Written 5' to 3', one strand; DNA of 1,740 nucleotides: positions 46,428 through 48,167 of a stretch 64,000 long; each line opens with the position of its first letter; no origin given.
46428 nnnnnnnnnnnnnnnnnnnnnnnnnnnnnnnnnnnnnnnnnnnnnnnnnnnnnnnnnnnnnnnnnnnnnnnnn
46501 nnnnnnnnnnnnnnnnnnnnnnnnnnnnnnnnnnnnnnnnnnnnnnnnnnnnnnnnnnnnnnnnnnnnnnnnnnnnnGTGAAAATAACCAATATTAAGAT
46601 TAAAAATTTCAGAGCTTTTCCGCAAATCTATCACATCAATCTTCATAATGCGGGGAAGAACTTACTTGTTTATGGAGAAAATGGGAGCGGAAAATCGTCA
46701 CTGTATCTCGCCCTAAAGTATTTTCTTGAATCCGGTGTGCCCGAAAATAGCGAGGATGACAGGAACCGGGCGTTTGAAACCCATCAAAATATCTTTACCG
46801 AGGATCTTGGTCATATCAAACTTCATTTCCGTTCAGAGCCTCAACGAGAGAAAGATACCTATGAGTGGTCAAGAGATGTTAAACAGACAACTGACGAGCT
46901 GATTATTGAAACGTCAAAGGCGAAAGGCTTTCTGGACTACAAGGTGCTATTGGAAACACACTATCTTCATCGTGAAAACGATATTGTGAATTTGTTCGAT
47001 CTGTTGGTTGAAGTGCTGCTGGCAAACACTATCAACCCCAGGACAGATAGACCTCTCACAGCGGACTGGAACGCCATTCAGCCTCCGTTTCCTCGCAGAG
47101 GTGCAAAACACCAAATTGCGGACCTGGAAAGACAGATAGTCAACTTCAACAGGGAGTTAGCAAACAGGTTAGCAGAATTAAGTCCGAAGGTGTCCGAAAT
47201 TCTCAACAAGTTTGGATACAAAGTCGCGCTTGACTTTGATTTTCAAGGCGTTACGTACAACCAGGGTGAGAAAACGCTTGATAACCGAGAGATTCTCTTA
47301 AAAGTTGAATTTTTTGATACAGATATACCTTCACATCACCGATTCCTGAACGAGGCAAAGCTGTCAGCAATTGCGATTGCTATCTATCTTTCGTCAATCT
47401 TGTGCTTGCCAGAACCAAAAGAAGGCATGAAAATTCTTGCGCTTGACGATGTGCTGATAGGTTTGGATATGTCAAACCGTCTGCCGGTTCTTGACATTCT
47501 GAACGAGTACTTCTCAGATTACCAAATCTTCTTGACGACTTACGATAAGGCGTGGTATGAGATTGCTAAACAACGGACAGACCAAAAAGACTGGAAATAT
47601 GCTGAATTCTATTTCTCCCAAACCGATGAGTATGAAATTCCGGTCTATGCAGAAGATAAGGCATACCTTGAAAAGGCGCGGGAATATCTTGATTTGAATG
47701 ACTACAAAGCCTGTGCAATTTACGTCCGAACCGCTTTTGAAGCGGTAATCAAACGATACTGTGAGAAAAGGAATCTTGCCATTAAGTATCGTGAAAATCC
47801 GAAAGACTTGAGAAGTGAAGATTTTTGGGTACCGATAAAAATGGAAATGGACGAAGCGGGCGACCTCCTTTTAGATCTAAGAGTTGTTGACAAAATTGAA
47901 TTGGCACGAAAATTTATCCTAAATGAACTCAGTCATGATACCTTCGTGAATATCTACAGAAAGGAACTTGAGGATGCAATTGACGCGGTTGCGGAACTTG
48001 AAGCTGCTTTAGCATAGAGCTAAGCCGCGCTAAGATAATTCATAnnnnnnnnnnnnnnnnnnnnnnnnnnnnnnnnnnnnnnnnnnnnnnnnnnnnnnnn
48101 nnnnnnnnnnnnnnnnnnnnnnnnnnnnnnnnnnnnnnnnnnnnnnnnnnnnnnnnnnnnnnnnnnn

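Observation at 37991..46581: Nuclease-less PglX/Eco57I-like methyltransferase next to the TIR-TRD protein: possible modification-dependent self/non-self discrimination with a TIR instead of a nuclease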

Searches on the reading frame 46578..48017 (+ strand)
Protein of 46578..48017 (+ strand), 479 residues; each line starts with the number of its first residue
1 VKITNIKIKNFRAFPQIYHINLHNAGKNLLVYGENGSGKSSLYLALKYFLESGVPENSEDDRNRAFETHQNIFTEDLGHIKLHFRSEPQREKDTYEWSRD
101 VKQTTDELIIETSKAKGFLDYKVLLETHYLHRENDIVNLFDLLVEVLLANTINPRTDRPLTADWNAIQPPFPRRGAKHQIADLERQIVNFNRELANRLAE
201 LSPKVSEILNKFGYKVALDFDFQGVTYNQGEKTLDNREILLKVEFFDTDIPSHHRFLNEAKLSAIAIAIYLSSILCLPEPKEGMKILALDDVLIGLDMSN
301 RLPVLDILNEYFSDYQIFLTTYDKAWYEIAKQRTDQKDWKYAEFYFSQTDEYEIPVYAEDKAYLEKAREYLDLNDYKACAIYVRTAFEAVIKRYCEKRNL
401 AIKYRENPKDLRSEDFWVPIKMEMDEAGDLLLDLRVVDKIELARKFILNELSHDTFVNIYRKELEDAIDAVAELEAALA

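Call 3: search_protein_families(library=pfam, proteins=[window:46578-48017:+], max_evalue=0.01)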
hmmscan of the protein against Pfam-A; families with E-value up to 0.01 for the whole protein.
window:46578-48017:+ (479 aa): 7 families
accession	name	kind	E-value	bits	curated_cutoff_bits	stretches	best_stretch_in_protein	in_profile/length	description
PF13476.12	AAA_23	-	1.5e-13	52.3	27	1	6-145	2-140/201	AAA domain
PF02463.25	SMC_N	-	3.6e-13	49.9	40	1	3-332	2-207/220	RecF/RecN/SMC N terminal domain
PF13175.12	AAA_15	-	1.2e-11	45.3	32.1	1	1-90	1-97/374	AAA ATPase domain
PF13555.12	AAA_29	-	8.9e-05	22.6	27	1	4-49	2-45/61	P-loop containing region of AAA domain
PF13304.12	AAA_21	-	0.00015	22.4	27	1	31-79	4-55/304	AAA domain, putative AbiEii toxin, Type IV TA system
PF13166.12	AAA_13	-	0.0025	17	36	0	11-51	2-41/713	AAA domain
PF13514.12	AAA_27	-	0.0064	16.5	22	1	1-61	1-60/206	AAA domain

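Call 4: search_protein_families(library=padloc, proteins=[window:46578-48017:+], max_evalue=0.01)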
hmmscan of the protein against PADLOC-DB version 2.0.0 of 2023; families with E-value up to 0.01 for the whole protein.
window:46578-48017:+ (479 aa): 87 families (the best 25 are shown)
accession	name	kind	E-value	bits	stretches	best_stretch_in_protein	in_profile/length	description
PDLC03859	LmuB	-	1.3e-13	49.1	2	1-99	3-81/611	-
PDLC04135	mad3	-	6.1e-13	47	1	2-324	1-324/374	mads_3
PDLC02979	AriA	-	2.5e-12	45.3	1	1-98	1-98/373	-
PDLC00271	PtuA1|PtuA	-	2.4e-09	35.2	1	1-107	1-104/421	AAA ATPase domain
PDLC00091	GajA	-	1.5e-08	32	1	1-108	1-106/627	AAA ATPase domain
PDLC02915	ATPase-Toprim_I-B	-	2.1e-08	31.4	1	1-121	1-106/623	-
PDLC00278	PtuA1|PtuA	-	6e-08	30.4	1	1-104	1-107/436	AAA ATPase domain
PDLC00268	PtuA1|PtuA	-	6.5e-08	30.4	1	3-133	5-135/411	AAA ATPase domain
PDLC02335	AbiLi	-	9.1e-08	29.5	1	3-67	50-106/326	AbiLi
PDLC00070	GajA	-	4.5e-07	26.8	1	1-58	1-54/596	AAA ATPase domain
PDLC02981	AriAB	-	5.7e-07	26.6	1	1-92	1-87/694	-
PDLC04176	HEC-01A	-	6.5e-07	27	1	1-111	1-109/371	-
PDLC00066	GajA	-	6.5e-07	26.3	1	1-125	1-118/567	AAA ATPase domain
PDLC00267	PtuA1|PtuA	-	6.9e-07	26.7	1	1-81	1-82/438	AAA ATPase domain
PDLC03865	LmuB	-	6.9e-07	25.8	1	1-50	1-55/1007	-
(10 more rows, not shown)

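Call 35: search_protein_families(library=ncbifam, proteins=[window:46578-48017:+], max_evalue=0.01)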
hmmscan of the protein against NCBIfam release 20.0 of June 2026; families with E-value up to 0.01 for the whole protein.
window:46578-48017:+ (479 aa): 8 families
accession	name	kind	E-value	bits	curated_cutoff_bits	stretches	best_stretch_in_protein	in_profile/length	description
TIGR00611.2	recf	equivalog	5.7e-09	35.6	172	1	3-68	1-63/339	DNA replication/repair protein RecF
NF003034.1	PRK03918.1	equivalog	2.3e-05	22.6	700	1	1-46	1-43/878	DNA double-strand break repair ATPase Rad50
NF038234.1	retron_eff_Eco8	equivalog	5.7e-05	21.9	250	1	1-84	1-83/679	retron Eco8 family effector endonuclease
TIGR00618.1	sbcc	subfamily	6.2e-05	21.1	478.5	1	1-64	1-65/1043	exonuclease subunit SbcC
NF045677.1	FeRespRegIrr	equivalog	0.00052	20.1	170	1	244-292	74-122/127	Fur family transcriptional regulator Irr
NF053563.1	Rkd4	equivalog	0.00054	18.2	860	1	2-50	2-47/747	arcadin-4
NF045678.1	TransRegIrrA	equivalog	0.00093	19.1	150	1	244-294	83-132/138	iron response transcriptional regulator IrrA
NF041760.1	PtuA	equivalog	0.0013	17.7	500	1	2-47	51-93/524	retron Ec78 anti-phage system effector ATPase PtuA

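Call 56: find_homologous_proteins(query=window:46578-48014:+, max_evalue=0.00001)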
Query window:46578-48014:+ (479 aa): 4036 proteins with E <= 0.00001 among 8000 candidates; the best 120 are listed.
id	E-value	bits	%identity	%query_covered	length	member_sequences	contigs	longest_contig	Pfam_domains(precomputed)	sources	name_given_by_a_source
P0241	0.0e+0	1019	94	100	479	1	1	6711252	PF13175.13,PF13476.13,PF02463.26,PF13304.13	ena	-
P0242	0.0e+0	1013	94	98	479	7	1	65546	PF13175.13,PF13476.13,PF02463.26,PF13304.13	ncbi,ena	-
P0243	0.0e+0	1011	94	100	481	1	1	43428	PF13175.13,PF13476.13,PF02463.26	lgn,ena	-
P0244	7.9e-294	992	92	100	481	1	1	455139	PF13175.13,PF13476.13,PF02463.26,PF13304.13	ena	-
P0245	4.6e-290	980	91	100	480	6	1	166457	PF13175.13,PF13476.13,PF02463.26,PF13304.13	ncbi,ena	-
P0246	1.7e-281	952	89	98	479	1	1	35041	PF13175.13,PF13476.13,PF02463.26,PF13304.13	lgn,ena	-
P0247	4.2e-280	947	88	100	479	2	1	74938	PF13175.13,PF13476.13,PF02463.26,PF13304.13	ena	-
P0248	2.1e-278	942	89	100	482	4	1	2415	PF13175.13,PF13476.13,PF13555.13,PF02463.26,PF13304.13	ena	-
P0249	1.8e-277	939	88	100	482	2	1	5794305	PF13175.13,PF13476.13,PF02463.26,PF13304.13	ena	-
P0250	1.4e-273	926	86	100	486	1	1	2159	PF13175.13,PF13476.13,PF02463.26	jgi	jgi:energy-coupling factor transporter ATP-binding protein EcfA2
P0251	1.2e-271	919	85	100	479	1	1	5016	PF13175.13,PF13476.13,PF02463.26,PF13166.13,PF13304.13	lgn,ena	-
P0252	5.2e-266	901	85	100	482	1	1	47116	PF13175.13,PF13476.13,PF02463.26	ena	-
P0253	6.4e-266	900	85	100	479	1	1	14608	PF13175.13,PF13476.13,PF02463.26,PF13304.13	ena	-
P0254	8.0e-265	897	85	100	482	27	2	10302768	PF13175.13,PF13476.13,PF02463.26,PF13304.13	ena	-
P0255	1.0e-264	896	83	100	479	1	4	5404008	PF14355.13,PF13175.13,PF13476.13,PF13555.13,PF02463.26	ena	-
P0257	6.2e-263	891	84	100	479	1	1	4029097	PF14355.13,PF13175.13,PF13476.13,PF02463.26,PF13304.13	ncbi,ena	-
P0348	2.3e-219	747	72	100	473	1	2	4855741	PF11398.15,PF13175.13,PF13476.13,PF13555.13,PF02463.26,PF13304.13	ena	-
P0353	4.3e-217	739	70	100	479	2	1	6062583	PF14355.13,PF13175.13,PF13476.13,PF13555.13,PF02463.26,PF13166.13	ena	-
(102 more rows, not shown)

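Call 57: search_protein_families(library=pfam, proteins=[P0255, P0257, P0353, P0348], max_evalue=10)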
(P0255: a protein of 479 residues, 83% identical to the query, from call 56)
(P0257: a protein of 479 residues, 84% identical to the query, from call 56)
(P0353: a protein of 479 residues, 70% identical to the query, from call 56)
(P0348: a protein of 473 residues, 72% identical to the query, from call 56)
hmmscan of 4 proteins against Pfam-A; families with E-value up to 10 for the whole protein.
P0255 (479 aa): 12 families
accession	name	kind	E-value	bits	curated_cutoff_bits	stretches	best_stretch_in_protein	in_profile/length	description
PF13175.12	AAA_15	-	7.5e-13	49.3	32.1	1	1-129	1-142/374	AAA ATPase domain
PF02463.25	SMC_N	-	8.4e-12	45.4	40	1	3-330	2-205/220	RecF/RecN/SMC N terminal domain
PF13476.12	AAA_23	-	2.3e-10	41.9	27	1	6-111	2-106/201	AAA domain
PF13555.12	AAA_29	-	2.9e-05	24.2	27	1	4-50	2-46/61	P-loop containing region of AAA domain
PF13304.12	AAA_21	-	0.0006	20.4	27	1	31-59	4-31/304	AAA domain, putative AbiEii toxin, Type IV TA system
PF13166.12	AAA_13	-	0.00074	18.8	36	2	18-68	8-57/713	AAA domain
PF00005.33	ABC_tran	-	0.0022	19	25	1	24-89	9-69/137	ABC transporter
PF11398.14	DUF2813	-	0.016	15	21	1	1-86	1-80/372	Protein of unknown function (DUF2813)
PF13191.12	AAA_16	-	0.019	15.9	32.6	1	26-49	24-48/167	AAA ATPase domain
PF13514.12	AAA_27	-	0.021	14.9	22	1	1-50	1-50/206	AAA domain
PF13401.12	AAA_22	-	0.098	13.4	27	1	27-53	6-32/130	AAA domain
PF05970.20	PIF1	-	0.13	12.3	25.9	1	12-52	8-48/223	PIF1-like helicase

P0257 (479 aa): 14 families
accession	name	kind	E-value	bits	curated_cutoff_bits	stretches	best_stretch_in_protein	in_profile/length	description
PF02463.25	SMC_N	-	3e-12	46.9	40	1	3-332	2-207/220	RecF/RecN/SMC N terminal domain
PF13476.12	AAA_23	-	6.4e-12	47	27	1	6-112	2-107/201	AAA domain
PF13175.12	AAA_15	-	1.5e-11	45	32.1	1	1-122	1-92/374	AAA ATPase domain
PF13555.12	AAA_29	-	5e-05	23.4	27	1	4-50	2-46/61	P-loop containing region of AAA domain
PF13304.12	AAA_21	-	0.0001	22.9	27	1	31-91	4-67/304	AAA domain, putative AbiEii toxin, Type IV TA system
PF13166.12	AAA_13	-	0.00014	21.1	36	2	19-70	9-59/713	AAA domain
PF13514.12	AAA_27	-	0.0037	17.3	22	1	1-50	1-50/206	AAA domain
PF00005.33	ABC_tran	-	0.0052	17.8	25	1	24-66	9-46/137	ABC transporter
PF13401.12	AAA_22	-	0.0082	16.9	27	1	27-58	6-33/130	AAA domain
PF13191.12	AAA_16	-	0.015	16.2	32.6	1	24-49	22-48/167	AAA ATPase domain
PF01580.24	FtsK_SpoIIIE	-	0.08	12.8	24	1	17-42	30-55/221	FtsK/SpoIIIE family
PF13643.11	DUF4145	-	0.088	13.3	23.1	1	369-400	5-37/88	Domain of unknown function (DUF4145)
PF13479.12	AAA_24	-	0.12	12.6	27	1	26-67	2-31/195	AAA domain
PF06745.19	ATPase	-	0.12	12.2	26.6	1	26-75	19-65/231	KaiC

P0353 (479 aa): 12 families
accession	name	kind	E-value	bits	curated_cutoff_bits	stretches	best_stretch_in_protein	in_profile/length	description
PF13175.12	AAA_15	-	5.9e-11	43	32.1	1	1-149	1-92/374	AAA ATPase domain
PF02463.25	SMC_N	-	1.1e-09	38.5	40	1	3-330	2-205/220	RecF/RecN/SMC N terminal domain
PF13476.12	AAA_23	-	2.2e-09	38.7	27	1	6-147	2-142/201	AAA domain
PF13166.12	AAA_13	-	2.1e-05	23.9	36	2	14-52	5-42/713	AAA domain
PF13555.12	AAA_29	-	0.00015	21.9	27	1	4-43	2-39/61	P-loop containing region of AAA domain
PF00005.33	ABC_tran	-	0.0014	19.6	25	1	25-60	10-47/137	ABC transporter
PF13401.12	AAA_22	-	0.0077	17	27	1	27-52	6-31/130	AAA domain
PF13643.11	DUF4145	-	0.0085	16.6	23.1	1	367-400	3-37/88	Domain of unknown function (DUF4145)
PF13191.12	AAA_16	-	0.023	15.7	32.6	1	26-48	24-46/167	AAA ATPase domain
PF13514.12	AAA_27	-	0.028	14.4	22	1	1-49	1-49/206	AAA domain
PF13304.12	AAA_21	-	0.041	14.4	27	1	31-64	4-56/304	AAA domain, putative AbiEii toxin, Type IV TA system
PF05168.19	HEPN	-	0.22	12.1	22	1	363-474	11-110/117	HEPN domain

P0348 (473 aa): 19 families
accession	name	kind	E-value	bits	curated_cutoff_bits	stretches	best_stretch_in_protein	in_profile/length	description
PF13175.12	AAA_15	-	4.2e-12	46.8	32.1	1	1-100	1-92/374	AAA ATPase domain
PF13476.12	AAA_23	-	6.7e-12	46.9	27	1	5-183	1-163/201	AAA domain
PF02463.25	SMC_N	-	6.8e-12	45.7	40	1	3-324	2-205/220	RecF/RecN/SMC N terminal domain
PF11398.14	DUF2813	-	1e-06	28.8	21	1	1-63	1-59/372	Protein of unknown function (DUF2813)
PF13555.12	AAA_29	-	5.9e-06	26.4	27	1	4-53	2-49/61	P-loop containing region of AAA domain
PF13304.12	AAA_21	-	7.2e-06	26.7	27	1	31-71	4-51/304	AAA domain, putative AbiEii toxin, Type IV TA system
PF13166.12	AAA_13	-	0.00038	19.7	36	1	21-69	11-58/713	AAA domain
PF13514.12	AAA_27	-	0.00048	20.2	22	1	1-50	1-50/206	AAA domain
PF13401.12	AAA_22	-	0.0024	18.6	27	1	25-53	4-32/130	AAA domain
PF00005.33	ABC_tran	-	0.0047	18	25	1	24-54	9-41/137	ABC transporter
PF13191.12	AAA_16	-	0.0089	17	32.6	1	25-47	23-45/167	AAA ATPase domain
PF13643.11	DUF4145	-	0.032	14.7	23.1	1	360-394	2-37/88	Domain of unknown function (DUF4145)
PF24610.1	DUF7623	-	0.044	14.4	27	1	160-191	27-57/64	Domain of unknown function (DUF7623)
PF01580.24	FtsK_SpoIIIE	-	0.047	13.6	24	1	19-46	32-59/221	FtsK/SpoIIIE family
PF00503.26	G-alpha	-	0.052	13.1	48.8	1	28-104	23-96/333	G-protein alpha subunit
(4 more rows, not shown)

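Call 70: predict_structure(alignment_id=A4)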
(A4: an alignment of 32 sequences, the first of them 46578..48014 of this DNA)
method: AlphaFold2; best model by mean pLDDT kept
length: 479 residues; sequences in the alignment: 32
mean_pLDDT: 56.4   pTM: 0.45
mean pLDDT of the five models: 56.4, 55.6, 53.0, 52.2, 51.6
residues with pLDDT >= 90: 0; 70-90: 131; 50-70: 135; < 50: 213
segments of 3 or more residues with pLDDT < 50: 1-43, 52-135, 246-257, 280-284, 291-297, 320-330, 332-361, 403-411, 450-457
pLDDT, mean of each block of 10 residues (from residue 1): 35 36 40 39 48 47 44 31 28 27 37 41 43 51 59 64 78 79 86 83 81 68 84 77 49 42 68 65 50 48 70 59 46 45 30 31 67 65 66 65 42 60 72 78 66 50 85 82
secondary structure, 60 per line:
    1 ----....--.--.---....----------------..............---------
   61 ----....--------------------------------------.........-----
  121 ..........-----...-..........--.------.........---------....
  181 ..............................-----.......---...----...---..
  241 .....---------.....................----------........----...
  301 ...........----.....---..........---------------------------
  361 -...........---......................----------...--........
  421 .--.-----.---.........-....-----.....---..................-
elements in order: E5-8 E18-21 H38-51 H65-68 H107-115 H121-130 E136-138 H140-149 H160-167 H177-210 E216-222 E226-228 E233-235 E239-245 H255-275 E286-290 H298-311 E316-320 H324-333 H362-372 H376-397 H413-421 H434-442 H444-447 H453-457 H461-478

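Call 72: fold_search(model_id=the predicted structure, library=pdb)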
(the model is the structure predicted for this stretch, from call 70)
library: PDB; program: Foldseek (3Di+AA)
matches with E <= 10: 209; with E <= 0.001: 0
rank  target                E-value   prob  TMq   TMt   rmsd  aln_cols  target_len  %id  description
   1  8roc_A                1.5e-02  0.98  0.27  0.35  19.1       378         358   16  Human cohesin SMC1A-HD(shortCC-EQ)/RAD21-C complex - Apo closed P-loop conformation (released 2024-09-11)
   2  3qkr_B                2.6e-02  0.98  0.18  0.40   8.6       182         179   20  Mre11 Rad50 binding domain bound to Rad50 (released 2011-03-30)
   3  3qku_A                2.9e-02  0.98  0.21  0.27  11.5       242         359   16  Mre11 Rad50 binding domain in complex with Rad50 and AMP-PNP (released 2011-03-30)
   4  1f2t_B                3.4e-02  1.00  0.19  0.52   5.8       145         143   21  Crystal Structure of ATP-Free RAD50 ABC-ATPase (released 2000-08-02)
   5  4aby_C                3.7e-02  0.85  0.18  0.22  11.1       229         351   13  Crystal structure of Deinococcus radiodurans RecN head domain (released 2012-12-12)
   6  3qkt_A                4.1e-02  1.00  0.27  0.36   5.1       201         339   18  Rad50 ABC-ATPase with adjacent coiled-coil region in complex with AMP-PNP (released 2011-03-30)
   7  3kta_D                5.6e-02  0.99  0.18  0.47   6.4       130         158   12  Structural Basis for Adenylate Kinase Activity in ABC ATPases (released 2010-06-30)
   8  5h66_B                7.1e-02  0.97  0.20  0.47   9.6       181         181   16  Crystal structure of the Bacillus subtilis SMC head domain complexed with the cognate ScpA C-terminal domain (released 2017-03-15)
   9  1us8_B                7.1e-02  0.96  0.16  0.46   8.9       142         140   19  The Rad50 signature motif: essential to ATP binding and biological function (released 2003-11-25)
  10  3kta_B                7.5e-02  0.95  0.16  0.40   6.7       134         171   16  Structural Basis for Adenylate Kinase Activity in ABC ATPases (released 2010-06-30)
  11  6qpq_A                7.9e-02  0.96  0.24  0.27  27.1       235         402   12  The structure of the cohesin head module elucidates the mechanism of ring opening (released 2020-02-05)
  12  5xns_A                8.7e-02  0.91  0.22  0.26  21.8       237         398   13  Crystal structure of the Smc head domain with an extended coiled coil bound to the C-terminal domain of ScpA derived f (released 2017-08-02)
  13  1o3u                  9.1e-02  1.00  0.18  0.67   5.6       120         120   17  Crystal structure of an hepn domain protein (tm0613) from thermotoga maritima at 1.75 A resolution (released 2003-04-22)
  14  8rof_A                9.6e-02  0.82  0.27  0.34  19.4       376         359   16  Human cohesin SMC1A-HD(shortCC-EQ)/RAD21-C complex - ADP-Mg-bound conformation (released 2024-09-11)
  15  6qj0                  1.1e-01  0.77  0.19  0.22  22.7       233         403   15  Crystal structure of the C. thermophilum condensin Smc2 ATPase head (crystal form II) (released 2019-07-03)
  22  1ufb_A                1.6e-01  0.99  0.17  0.53   6.8       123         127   20  Crystal structure of TT1696 from Thermus thermophilus HB8 (released 2003-11-28)
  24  2q00_A                1.7e-01  1.00  0.18  0.59   5.2       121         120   18  Crystal structure of the P95883_SULSO protein from Sulfolobus solfataricus. NESG target SsR10. (released 2007-05-29)
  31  1wol                  2.5e-01  0.99  0.18  0.60   5.1       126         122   10  Crystal Structure of ST0689, an archaeal HEPN homologue (released 2005-11-22)
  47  2q00_B                6.1e-01  0.95  0.17  0.56   5.2       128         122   18  Crystal structure of the P95883_SULSO protein from Sulfolobus solfataricus. NESG target SsR10. (released 2007-05-29)
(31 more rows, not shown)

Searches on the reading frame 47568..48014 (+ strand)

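Call 57: search_protein_families(library=pfam, proteins=[window:47568-48014:+], max_evalue=10)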
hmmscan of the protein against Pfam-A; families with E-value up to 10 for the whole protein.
window:47568-48014:+ (149 aa): 3 families
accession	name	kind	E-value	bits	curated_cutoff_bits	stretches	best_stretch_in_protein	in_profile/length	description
PF16857.10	RNA_pol_inhib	-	0.00038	20.8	27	1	17-39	9-28/47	RNA polymerase inhibitor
PF13643.11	DUF4145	-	0.0055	17.2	23.1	1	36-70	2-37/88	Domain of unknown function (DUF4145)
PF13181.12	TPR_8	-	0.33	11.7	25.7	1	31-58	2-29/34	Tetratricopeptide repeat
